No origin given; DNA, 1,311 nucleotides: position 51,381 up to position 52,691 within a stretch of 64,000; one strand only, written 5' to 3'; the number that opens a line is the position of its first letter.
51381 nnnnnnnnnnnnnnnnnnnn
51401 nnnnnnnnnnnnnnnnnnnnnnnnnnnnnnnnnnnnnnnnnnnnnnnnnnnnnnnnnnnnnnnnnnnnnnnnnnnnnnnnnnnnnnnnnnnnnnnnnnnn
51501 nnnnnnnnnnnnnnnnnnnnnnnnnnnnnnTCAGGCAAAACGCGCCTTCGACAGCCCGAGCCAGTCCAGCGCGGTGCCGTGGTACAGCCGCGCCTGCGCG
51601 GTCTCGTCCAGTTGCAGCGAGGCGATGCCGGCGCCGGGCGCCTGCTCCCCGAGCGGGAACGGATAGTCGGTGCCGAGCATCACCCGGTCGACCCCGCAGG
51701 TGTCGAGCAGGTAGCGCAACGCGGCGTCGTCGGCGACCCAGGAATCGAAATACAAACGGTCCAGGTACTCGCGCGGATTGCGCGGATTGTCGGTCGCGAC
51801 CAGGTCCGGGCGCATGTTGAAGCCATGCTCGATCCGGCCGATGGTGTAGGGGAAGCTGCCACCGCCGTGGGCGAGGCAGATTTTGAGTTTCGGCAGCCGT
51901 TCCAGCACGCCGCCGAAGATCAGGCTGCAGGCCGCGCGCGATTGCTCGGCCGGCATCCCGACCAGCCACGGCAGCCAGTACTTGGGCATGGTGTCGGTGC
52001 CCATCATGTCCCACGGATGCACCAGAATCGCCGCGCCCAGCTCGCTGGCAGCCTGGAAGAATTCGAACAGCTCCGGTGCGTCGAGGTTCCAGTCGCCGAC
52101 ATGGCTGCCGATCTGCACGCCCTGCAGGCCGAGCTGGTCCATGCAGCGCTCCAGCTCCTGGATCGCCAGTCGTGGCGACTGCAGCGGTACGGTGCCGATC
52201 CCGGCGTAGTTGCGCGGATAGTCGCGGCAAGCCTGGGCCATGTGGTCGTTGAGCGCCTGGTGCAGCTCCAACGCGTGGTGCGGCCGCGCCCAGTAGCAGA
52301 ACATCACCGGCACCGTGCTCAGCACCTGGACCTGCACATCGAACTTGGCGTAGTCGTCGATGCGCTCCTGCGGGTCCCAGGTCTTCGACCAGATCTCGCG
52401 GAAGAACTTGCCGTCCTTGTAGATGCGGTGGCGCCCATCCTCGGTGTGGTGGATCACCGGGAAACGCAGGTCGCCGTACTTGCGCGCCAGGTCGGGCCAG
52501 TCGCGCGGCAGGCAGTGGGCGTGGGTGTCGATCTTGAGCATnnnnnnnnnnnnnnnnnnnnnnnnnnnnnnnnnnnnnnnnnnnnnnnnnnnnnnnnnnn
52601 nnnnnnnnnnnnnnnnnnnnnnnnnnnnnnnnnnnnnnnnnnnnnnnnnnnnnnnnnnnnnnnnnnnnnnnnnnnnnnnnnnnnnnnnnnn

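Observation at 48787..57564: Tryptophan catabolic cluster without the known lower pathway: the atypical SDR may be the missing reductase to 2-oxoadipate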

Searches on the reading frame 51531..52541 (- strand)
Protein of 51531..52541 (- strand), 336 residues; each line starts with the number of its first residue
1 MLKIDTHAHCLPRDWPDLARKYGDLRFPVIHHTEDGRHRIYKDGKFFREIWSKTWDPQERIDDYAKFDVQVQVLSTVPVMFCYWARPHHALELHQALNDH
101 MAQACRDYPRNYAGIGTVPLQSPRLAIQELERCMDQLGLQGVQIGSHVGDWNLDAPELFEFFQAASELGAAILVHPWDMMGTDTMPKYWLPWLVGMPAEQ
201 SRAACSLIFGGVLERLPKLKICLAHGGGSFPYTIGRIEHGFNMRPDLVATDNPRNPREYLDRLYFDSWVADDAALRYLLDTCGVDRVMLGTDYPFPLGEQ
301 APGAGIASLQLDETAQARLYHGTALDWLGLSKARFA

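Call 4: search_protein_families(library=ncbifam, proteins=[window:51531-52535:-], max_evalue=0.00001)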
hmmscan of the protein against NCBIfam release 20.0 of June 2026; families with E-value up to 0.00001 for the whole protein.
window:51531-52535:- (334 aa): 0 families

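Call 5: search_protein_families(library=pfam, proteins=[window:51531-52535:-], max_evalue=0.00001)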
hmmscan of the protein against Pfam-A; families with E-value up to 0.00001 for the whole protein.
window:51531-52535:- (334 aa): 1 family
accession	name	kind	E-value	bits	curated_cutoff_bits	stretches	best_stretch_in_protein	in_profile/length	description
PF04909.20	Amidohydro_2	-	5.8e-40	138.3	26.4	1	2-328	1-289/289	Amidohydrolase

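Call 44: search_solved_structures(query=window:51531-52541:-, max_evalue=1e-10, show_alignments=1)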
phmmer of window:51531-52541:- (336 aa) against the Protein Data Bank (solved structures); distinct sequences matched with E-value up to 1e-10: 36.
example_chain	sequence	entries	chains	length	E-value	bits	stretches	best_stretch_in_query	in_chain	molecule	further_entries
2wm1_A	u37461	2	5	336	5.6e-122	410.5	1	2-335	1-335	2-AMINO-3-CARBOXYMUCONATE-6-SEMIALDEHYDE DECARBOXYLASE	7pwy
4ofc_A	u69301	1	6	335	8e-122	410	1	2-335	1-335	2-amino-3-carboxymuconate-6-semialdehyde decarboxylase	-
4igm_A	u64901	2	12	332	3.6e-121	407.8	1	2-331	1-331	2-amino-3-carboxymuconate-6-semialdehyde decarboxylase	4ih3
4ign_A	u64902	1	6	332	2.5e-120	405.1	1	2-331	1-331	2-amino-3-carboxymuconate-6-semialdehyde decarboxylase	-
2hbv_A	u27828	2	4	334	4.8e-70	239.7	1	3-327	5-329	2-amino-3-carboxymuconate 6-semialdehyde decarboxylase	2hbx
6mgs_A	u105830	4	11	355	6e-70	239.3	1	3-327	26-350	2-amino-3-carboxymuconate 6-semialdehyde decarboxylase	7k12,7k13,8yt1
6mgt_A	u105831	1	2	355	8.1e-70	238.9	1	3-327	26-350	2-amino-3-carboxymuconate 6-semialdehyde decarboxylase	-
4era_A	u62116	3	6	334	3.3e-69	236.9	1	3-327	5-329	2-amino-3-carboxymuconate 6-semialdehyde decarboxylase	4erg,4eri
4ifk_B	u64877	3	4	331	3.5e-69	236.8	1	3-327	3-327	2-amino-3-carboxymuconate 6-semialdehyde decarboxylase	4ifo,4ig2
4ifk_A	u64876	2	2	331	3.7e-69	236.8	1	3-327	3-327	2-amino-3-carboxymuconate 6-semialdehyde decarboxylase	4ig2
4ifr_A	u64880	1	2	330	4.2e-69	236.6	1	3-327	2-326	2-amino-3-carboxymuconate 6-semialdehyde decarboxylase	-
4epk_A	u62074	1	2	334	1.2e-68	235.1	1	3-327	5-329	2-amino-3-carboxymuconate 6-semialdehyde decarboxylase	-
8yt2_A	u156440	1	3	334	4.2e-68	233.3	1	3-327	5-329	2-amino-3-carboxymuconate 6-semialdehyde decarboxylase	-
4icm_A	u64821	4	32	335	2.2e-25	92.7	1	90-303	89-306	5-carboxyvanillate decarboxylase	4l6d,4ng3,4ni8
4inf_A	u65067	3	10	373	3.3e-21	79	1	92-299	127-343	METAL-DEPENDENT HYDROLASE | 5-Carboxyvanillate Decarboxylase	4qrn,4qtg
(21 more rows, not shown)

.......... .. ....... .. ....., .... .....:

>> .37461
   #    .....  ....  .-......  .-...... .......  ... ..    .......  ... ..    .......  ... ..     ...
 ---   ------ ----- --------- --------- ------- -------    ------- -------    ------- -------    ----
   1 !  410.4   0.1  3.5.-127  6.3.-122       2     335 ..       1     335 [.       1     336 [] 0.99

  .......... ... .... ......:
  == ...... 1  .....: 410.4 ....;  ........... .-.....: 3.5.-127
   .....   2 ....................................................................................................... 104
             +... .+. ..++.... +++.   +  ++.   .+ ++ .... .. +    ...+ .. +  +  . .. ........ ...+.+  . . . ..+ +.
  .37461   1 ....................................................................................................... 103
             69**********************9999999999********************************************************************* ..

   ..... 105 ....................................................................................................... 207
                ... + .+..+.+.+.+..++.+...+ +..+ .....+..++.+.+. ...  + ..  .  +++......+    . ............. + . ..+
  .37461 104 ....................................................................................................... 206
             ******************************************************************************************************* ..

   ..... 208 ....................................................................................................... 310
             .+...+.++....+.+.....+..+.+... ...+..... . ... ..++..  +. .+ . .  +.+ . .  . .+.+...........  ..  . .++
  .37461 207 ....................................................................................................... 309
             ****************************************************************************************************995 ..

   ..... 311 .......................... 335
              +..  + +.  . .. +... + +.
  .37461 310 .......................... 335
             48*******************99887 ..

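Call 60: search_dna_similar(query=window:51531-52541:-, collection=plasmids, mode=protein, max_evalue=1e-30, max_rows=30)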
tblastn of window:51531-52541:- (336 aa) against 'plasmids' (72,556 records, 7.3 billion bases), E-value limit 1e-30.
Records with a match: 115; places in all: 118; records where one place covers at least 80% of the query: 109.
Best place of each record, by identity: <60% 115.
By first word of the organism name: Pseudosulfitobacter 38; Rhizobium 13; Rhodococcus 10; Mycetohabitans 9; Streptomyces 6; Novosphingobium 5; Cupriavidus 3; Variovorax 3; Paraburkholderia 3; Vibrio 2; and 19 more.
By predicted mobility (MOB-suite, as given by PLSDB): non-mobilizable 52; conjugative 48; mobilizable 15.
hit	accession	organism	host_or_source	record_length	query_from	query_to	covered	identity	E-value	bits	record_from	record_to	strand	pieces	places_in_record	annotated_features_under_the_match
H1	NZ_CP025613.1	Niveispirillum cyanobacteriorum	sing cell,cyanobacterial aggregates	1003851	1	334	99%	42.4%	9e-75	257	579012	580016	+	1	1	none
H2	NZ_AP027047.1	Vibrio nigripulchritudo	Penaeus vannamei,cell ...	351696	1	331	99%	42.0%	9e-75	257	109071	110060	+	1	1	amidohydrolase family protein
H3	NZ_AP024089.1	Vibrio nigripulchritudo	-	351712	1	331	99%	42.0%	9e-75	257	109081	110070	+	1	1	amidohydrolase family protein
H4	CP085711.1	Bacillus sp. F19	single cell,soil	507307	2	330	98%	41.2%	6e-82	278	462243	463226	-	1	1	amidohydrolase | 3-hydroxyanthranilate 3,4-dioxygenase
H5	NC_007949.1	Polaromonas sp. JS666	-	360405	2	330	98%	40.8%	2e-66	233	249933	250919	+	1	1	amidohydrolase family protein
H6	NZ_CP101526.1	Burkholderia arboris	mixed culture,soil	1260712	2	328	97%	40.9%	4e-68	238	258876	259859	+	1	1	none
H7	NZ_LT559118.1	Nonomuraea gerenzanensis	-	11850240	4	334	99%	40.2%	3e-63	224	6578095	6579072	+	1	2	none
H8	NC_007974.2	Cupriavidus metallidurans CH34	-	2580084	1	331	99%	40.1%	4e-57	206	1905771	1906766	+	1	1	none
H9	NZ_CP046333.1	Cupriavidus metallidurans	sedimentation pond in a zinc factory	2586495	1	331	99%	40.1%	4e-57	206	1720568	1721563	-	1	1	none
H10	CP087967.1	Polaromonas sp. P1-6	cell culture,cave ground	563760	4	333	98%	40.2%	1e-57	208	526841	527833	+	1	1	amidohydrolase | 3-hydroxyanthranilate 3,4-dioxygenase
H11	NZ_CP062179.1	Mycetohabitans endofungorum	Rhizopus microsporus,bacterial ...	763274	2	332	99%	39.8%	3e-67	235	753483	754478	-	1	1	amidohydrolase family protein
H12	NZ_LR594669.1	Variovorax sp. SRS16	linuron-contaminated soil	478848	2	330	98%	39.9%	6e-57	206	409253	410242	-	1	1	amidohydrolase family protein | 3-hydroxyanthranilate 3,4-dioxygenase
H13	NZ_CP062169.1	Mycetohabitans endofungorum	Rhizopus microsporus,bacterial ...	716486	2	332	99%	39.5%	1e-66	234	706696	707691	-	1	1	amidohydrolase family protein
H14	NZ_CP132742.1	Mycetohabitans endofungorum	Rhizopus microsporus,culture isolated ...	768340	2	332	99%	39.5%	1e-66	233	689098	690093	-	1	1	amidohydrolase family protein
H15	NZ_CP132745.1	Mycetohabitans endofungorum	-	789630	2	332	99%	39.5%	1e-66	233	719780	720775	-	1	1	amidohydrolase family protein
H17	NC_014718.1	Mycetohabitans rhizoxinica HKI 454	-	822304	2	332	99%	39.5%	1e-66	233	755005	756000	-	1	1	amidohydrolase family protein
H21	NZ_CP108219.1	Streptomyces coelicoflavus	-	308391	4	332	98%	39.6%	3e-64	227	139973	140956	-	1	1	amidohydrolase family protein | LysR substrate-binding domain-containing protein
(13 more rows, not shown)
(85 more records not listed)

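Call 61: get_annotated_region(hit=H12, flank=10000)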
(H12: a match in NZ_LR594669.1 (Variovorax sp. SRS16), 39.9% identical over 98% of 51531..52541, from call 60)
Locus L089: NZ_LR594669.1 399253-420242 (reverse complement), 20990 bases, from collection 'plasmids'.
description: Variovorax sp. SRS16 plasmid 4
organism: Variovorax sp. SRS16 (NCBI taxid 282217)
taxonomy: Bacteria; Pseudomonadota; Betaproteobacteria; Burkholderiales; Comamonadaceae; Variovorax; Variovorax sp. SRS16
host: -; source: linuron-contaminated soil; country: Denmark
typing (MOB-suite, as given by PLSDB): non-mobilizable
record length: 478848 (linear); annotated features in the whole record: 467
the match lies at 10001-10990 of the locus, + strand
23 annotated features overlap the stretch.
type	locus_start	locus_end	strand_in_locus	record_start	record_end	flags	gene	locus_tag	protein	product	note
CDS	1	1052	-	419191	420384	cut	-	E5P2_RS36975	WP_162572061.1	NAD(P)/FAD-dependent oxidoreductase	-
CDS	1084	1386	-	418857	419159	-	-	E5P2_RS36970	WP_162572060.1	Dabb family protein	-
CDS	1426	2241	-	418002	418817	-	-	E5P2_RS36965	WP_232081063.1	dioxygenase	GO:0009712 - catechol-containing compound metabolic process [Evidence IEA]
CDS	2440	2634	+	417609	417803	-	-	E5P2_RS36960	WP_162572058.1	hypothetical protein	-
CDS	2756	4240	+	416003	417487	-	-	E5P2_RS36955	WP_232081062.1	2-hydroxymuconic semialdehyde dehydrogenase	-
CDS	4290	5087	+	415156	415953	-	-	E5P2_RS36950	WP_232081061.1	fumarylacetoacetate hydrolase family protein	-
CDS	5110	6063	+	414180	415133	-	-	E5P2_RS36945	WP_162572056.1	acetaldehyde dehydrogenase (acetylating)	-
CDS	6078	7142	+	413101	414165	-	dmpG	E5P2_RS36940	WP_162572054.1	4-hydroxy-2-oxovalerate aldolase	-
CDS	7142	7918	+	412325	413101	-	-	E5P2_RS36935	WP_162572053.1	fumarylacetoacetate hydrolase family protein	-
CDS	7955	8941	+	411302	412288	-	-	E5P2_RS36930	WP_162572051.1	tripartite tricarboxylate transporter substrate binding protein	-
CDS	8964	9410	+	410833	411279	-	-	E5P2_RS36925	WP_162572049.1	RidA family protein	-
CDS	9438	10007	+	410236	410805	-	-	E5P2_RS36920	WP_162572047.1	3-hydroxyanthranilate 3,4-dioxygenase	-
CDS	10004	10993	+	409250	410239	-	-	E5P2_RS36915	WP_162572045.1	amidohydrolase family protein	-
CDS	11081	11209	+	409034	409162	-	-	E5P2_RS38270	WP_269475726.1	hypothetical protein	-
CDS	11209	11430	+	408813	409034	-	-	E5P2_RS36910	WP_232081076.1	hypothetical protein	-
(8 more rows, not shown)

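Call 62: get_annotated_region(hit=H2, flank=10000)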
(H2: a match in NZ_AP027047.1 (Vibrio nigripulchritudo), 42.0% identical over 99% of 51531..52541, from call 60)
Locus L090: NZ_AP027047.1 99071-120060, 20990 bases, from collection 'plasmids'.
description: Vibrio nigripulchritudo strain TUMSAT-V.nig1 plasmid pTUMSAT-V.nig1-1, complete sequence
organism: Vibrio nigripulchritudo (NCBI taxid 28173)
taxonomy: Bacteria; Pseudomonadota; Gammaproteobacteria; Vibrionales; Vibrionaceae; Vibrio; Vibrio nigripulchritudo
host: -; source: Penaeus vannamei,cell culture,Circulating aquarium; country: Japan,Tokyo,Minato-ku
typing (MOB-suite, as given by PLSDB): conjugative; relaxase MOBF; mating-pair formation MPF_F
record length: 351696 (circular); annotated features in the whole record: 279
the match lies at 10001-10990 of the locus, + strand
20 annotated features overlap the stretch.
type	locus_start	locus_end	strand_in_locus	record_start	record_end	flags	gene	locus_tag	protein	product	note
CDS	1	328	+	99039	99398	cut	-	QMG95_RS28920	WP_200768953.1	hypothetical protein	-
CDS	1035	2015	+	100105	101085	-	-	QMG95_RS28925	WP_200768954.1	TIM barrel protein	-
CDS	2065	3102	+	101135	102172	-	-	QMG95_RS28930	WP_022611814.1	substrate-binding domain-containing protein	-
CDS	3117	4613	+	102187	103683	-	-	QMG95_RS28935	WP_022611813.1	sugar ABC transporter ATP-binding protein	-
CDS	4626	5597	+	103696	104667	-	-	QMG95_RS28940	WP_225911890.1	ABC transporter permease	GO:0008643 - carbohydrate transport [Evidence IEA]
CDS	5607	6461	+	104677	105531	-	-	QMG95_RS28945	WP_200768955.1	MurR/RpiR family transcriptional regulator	-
CDS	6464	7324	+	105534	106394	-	-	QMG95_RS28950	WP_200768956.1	ribokinase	-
CDS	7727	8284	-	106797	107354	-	-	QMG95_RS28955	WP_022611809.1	3-hydroxyanthranilate 3,4-dioxygenase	-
CDS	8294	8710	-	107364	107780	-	-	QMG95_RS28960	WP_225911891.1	RidA family protein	-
CDS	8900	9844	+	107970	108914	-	-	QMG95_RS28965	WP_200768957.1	LysR substrate-binding domain-containing protein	-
CDS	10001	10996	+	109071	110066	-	-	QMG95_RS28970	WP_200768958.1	amidohydrolase family protein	-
CDS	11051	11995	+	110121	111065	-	-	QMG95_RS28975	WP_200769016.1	TRAP transporter substrate-binding protein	-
CDS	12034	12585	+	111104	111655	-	-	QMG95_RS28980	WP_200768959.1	TRAP transporter small permease subunit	-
CDS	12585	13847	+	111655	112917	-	-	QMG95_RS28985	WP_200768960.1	TRAP transporter large permease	GO:0008643 - carbohydrate transport [Evidence IEA]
CDS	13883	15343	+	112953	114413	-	-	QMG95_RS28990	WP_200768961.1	2-hydroxymuconic semialdehyde dehydrogenase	-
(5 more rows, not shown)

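Call 63: get_annotated_region(hit=H4, flank=10000)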
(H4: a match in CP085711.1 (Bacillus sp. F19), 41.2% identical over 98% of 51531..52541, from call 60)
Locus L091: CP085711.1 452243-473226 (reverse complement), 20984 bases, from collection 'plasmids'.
description: Bacillus sp. F19 plasmid unnamed, complete sequence
organism: Bacillus sp. F19 (NCBI taxid 2884833)
taxonomy: Bacteria; Bacillota; Bacilli; Bacillales; Bacillaceae; Bacillus; Bacillus sp. F19
host: -; source: single cell,soil; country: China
typing (MOB-suite, as given by PLSDB): non-mobilizable
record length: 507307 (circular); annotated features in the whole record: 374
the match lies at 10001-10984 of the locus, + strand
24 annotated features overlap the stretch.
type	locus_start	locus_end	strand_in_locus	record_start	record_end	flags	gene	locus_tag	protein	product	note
CDS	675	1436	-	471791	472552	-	-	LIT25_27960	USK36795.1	Rpn family recombination-promoting nuclease/putative transposase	-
CDS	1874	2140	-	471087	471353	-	-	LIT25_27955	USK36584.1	hypothetical protein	-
CDS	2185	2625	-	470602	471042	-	-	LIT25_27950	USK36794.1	Rpn family recombination-promoting nuclease/putative transposase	-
CDS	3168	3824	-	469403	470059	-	-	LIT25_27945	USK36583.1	Crp/Fnr family transcriptional regulator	-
CDS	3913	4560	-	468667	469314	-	-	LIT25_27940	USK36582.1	Crp/Fnr family transcriptional regulator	-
CDS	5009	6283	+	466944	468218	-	-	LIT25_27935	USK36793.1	aromatic acid/H+ symport family MFS transporter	-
CDS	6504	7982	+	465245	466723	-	-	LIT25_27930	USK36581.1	4-hydroxyphenylacetate 3-hydroxylase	-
CDS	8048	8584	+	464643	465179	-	-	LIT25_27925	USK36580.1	FAD synthetase family protein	-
CDS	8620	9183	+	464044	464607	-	-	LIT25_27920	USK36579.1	NAD(P)H-dependent oxidoreductase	-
CDS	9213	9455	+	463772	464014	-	-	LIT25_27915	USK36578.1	2-hydroxymuconate tautomerase family protein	-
CDS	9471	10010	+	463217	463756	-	-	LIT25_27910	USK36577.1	3-hydroxyanthranilate 3,4-dioxygenase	-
CDS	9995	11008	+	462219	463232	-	-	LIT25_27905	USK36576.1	amidohydrolase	-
CDS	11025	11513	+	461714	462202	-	-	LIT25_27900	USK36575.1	RidA family protein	-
CDS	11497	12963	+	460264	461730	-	-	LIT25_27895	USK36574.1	aldehyde dehydrogenase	-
CDS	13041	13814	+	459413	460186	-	-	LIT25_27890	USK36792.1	fumarylacetoacetate hydrolase family protein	-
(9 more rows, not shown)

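Call 64: get_annotated_region(hit=H8, flank=10000)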
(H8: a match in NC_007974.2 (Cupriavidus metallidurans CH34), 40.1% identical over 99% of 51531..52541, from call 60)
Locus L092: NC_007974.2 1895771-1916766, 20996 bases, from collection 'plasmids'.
description: Cupriavidus metallidurans CH34 megaplasmid, complete sequence
organism: Cupriavidus metallidurans CH34 (NCBI taxid 266264)
taxonomy: Bacteria; Pseudomonadota; Betaproteobacteria; Burkholderiales; Burkholderiaceae; Cupriavidus; Cupriavidus metallidurans; Cupriavidus metallidurans CH34
host: -; source: -; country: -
typing (MOB-suite, as given by PLSDB): mobilizable; replicon rep_cluster_104,rep_cluster_1581,rep_cluster_80; relaxase MOBP,MOBP
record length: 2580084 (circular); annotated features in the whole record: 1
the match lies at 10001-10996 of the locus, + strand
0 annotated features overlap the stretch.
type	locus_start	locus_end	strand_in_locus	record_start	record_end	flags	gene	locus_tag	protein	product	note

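Call 65: get_annotated_region(hit=H17, flank=10000)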
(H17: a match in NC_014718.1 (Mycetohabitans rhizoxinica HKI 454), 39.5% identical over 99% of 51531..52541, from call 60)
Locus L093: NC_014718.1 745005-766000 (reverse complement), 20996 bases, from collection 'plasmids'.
description: Mycetohabitans rhizoxinica HKI 454 plasmid pBRH01, complete sequence
organism: Mycetohabitans rhizoxinica HKI 454 (NCBI taxid 882378)
taxonomy: Bacteria; Pseudomonadota; Betaproteobacteria; Burkholderiales; Burkholderiaceae; Mycetohabitans; Mycetohabitans rhizoxinica; Mycetohabitans rhizoxinica HKI 454
host: -; source: -; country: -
typing (MOB-suite, as given by PLSDB): non-mobilizable
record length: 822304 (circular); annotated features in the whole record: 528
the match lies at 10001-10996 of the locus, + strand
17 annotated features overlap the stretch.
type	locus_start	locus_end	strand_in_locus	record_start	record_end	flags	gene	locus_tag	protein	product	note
CDS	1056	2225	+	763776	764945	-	-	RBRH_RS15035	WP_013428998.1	DNA-binding protein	-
CDS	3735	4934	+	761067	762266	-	-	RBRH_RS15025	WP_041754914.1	glycine C-acetyltransferase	GO:0009058 - biosynthetic process [Evidence IEA]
CDS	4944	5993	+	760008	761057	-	tdh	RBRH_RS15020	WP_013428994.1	L-threonine 3-dehydrogenase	GO:0006567 - threonine catabolic process [Evidence IEA]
CDS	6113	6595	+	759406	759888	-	-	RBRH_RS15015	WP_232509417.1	hypothetical protein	-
CDS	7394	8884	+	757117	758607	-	-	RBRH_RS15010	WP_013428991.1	2-hydroxymuconic semialdehyde dehydrogenase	-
CDS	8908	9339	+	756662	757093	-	-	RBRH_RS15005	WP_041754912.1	RidA family protein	-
CDS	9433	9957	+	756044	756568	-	-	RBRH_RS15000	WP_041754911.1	3-hydroxyanthranilate 3,4-dioxygenase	-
CDS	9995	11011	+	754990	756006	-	-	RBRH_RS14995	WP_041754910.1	amidohydrolase family protein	-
CDS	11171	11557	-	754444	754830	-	hfq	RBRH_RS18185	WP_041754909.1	RNA chaperone Hfq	GO:0006378 - mRNA polyadenylation [Evidence IEA]; GO:0016070 - RNA metabolic process [Evidence IEA]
CDS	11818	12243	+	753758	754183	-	-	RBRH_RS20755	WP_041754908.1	hypothetical protein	-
CDS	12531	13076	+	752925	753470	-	-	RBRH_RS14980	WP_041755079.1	PadR family transcriptional regulator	-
CDS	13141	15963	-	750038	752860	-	-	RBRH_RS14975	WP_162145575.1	hypothetical protein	-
CDS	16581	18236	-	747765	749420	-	-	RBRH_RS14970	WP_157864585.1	winged helix-turn-helix domain-containing protein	GO:0000160 - phosphorelay signal transduction system [Evidence IEA]; GO:0006355 - regulation of DNA-templated ...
CDS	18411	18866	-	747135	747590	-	-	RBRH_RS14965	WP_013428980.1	CesT family type III secretion system chaperone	GO:0030254 - protein secretion by the type III secretion system [Evidence IEA]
CDS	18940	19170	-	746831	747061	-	-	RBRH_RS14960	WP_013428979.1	hypothetical protein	-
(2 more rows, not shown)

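Call 66: get_annotated_region(hit=H21, flank=10000)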
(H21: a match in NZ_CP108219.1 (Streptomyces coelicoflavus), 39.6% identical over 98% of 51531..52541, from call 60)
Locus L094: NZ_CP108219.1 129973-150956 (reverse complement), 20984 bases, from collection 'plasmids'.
description: Streptomyces coelicoflavus strain NBC_00099 plasmid unnamed1, complete sequence
organism: Streptomyces coelicoflavus (NCBI taxid 285562)
taxonomy: Bacteria; Actinomycetota; Actinomycetes; Kitasatosporales; Streptomycetaceae; Streptomyces; Streptomyces coelicoflavus
host: -; source: -; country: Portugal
typing (MOB-suite, as given by PLSDB): non-mobilizable; replicon rep_cluster_1910
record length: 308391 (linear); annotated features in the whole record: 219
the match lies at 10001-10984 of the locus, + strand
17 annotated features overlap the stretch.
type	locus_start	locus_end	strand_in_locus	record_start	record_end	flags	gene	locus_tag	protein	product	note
CDS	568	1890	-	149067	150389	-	-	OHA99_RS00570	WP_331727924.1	carboxylesterase family protein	-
CDS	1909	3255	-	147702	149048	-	-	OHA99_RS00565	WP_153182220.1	MFS transporter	GO:0055085 - transmembrane transport [Evidence IEA]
CDS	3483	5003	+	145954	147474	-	-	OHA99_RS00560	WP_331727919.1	2-hydroxymuconic semialdehyde dehydrogenase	-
CDS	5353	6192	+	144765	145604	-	-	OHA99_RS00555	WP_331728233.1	fumarylacetoacetate hydrolase family protein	-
CDS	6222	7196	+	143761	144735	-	-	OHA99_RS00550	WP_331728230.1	acetaldehyde dehydrogenase (acetylating)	-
CDS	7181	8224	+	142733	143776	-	dmpG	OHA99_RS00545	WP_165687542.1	4-hydroxy-2-oxovalerate aldolase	-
CDS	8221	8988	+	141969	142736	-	-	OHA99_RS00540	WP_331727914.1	4-oxalocrotonate decarboxylase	-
CDS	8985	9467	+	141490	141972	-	-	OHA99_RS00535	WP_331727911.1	RidA family protein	-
CDS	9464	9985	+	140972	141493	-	-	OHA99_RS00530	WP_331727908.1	3-hydroxyanthranilate 3,4-dioxygenase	-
CDS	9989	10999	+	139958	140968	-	-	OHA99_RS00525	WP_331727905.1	amidohydrolase family protein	-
CDS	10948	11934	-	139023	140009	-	-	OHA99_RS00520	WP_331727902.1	LysR substrate-binding domain-containing protein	-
CDS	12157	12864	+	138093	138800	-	cseB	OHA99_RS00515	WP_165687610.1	two-component system response regulator CseB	GO:0006355 - regulation of DNA-templated transcription [Evidence IEA]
CDS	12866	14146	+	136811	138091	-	-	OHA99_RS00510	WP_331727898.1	HAMP domain-containing sensor histidine kinase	GO:0007165 - signal transduction [Evidence IEA]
CDS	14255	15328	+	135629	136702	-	-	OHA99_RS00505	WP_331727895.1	serine hydrolase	GO:0030655 - beta-lactam antibiotic catabolic process [Evidence IEA]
CDS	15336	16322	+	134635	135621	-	-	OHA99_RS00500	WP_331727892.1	endonuclease/exonuclease/phosphatase family protein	-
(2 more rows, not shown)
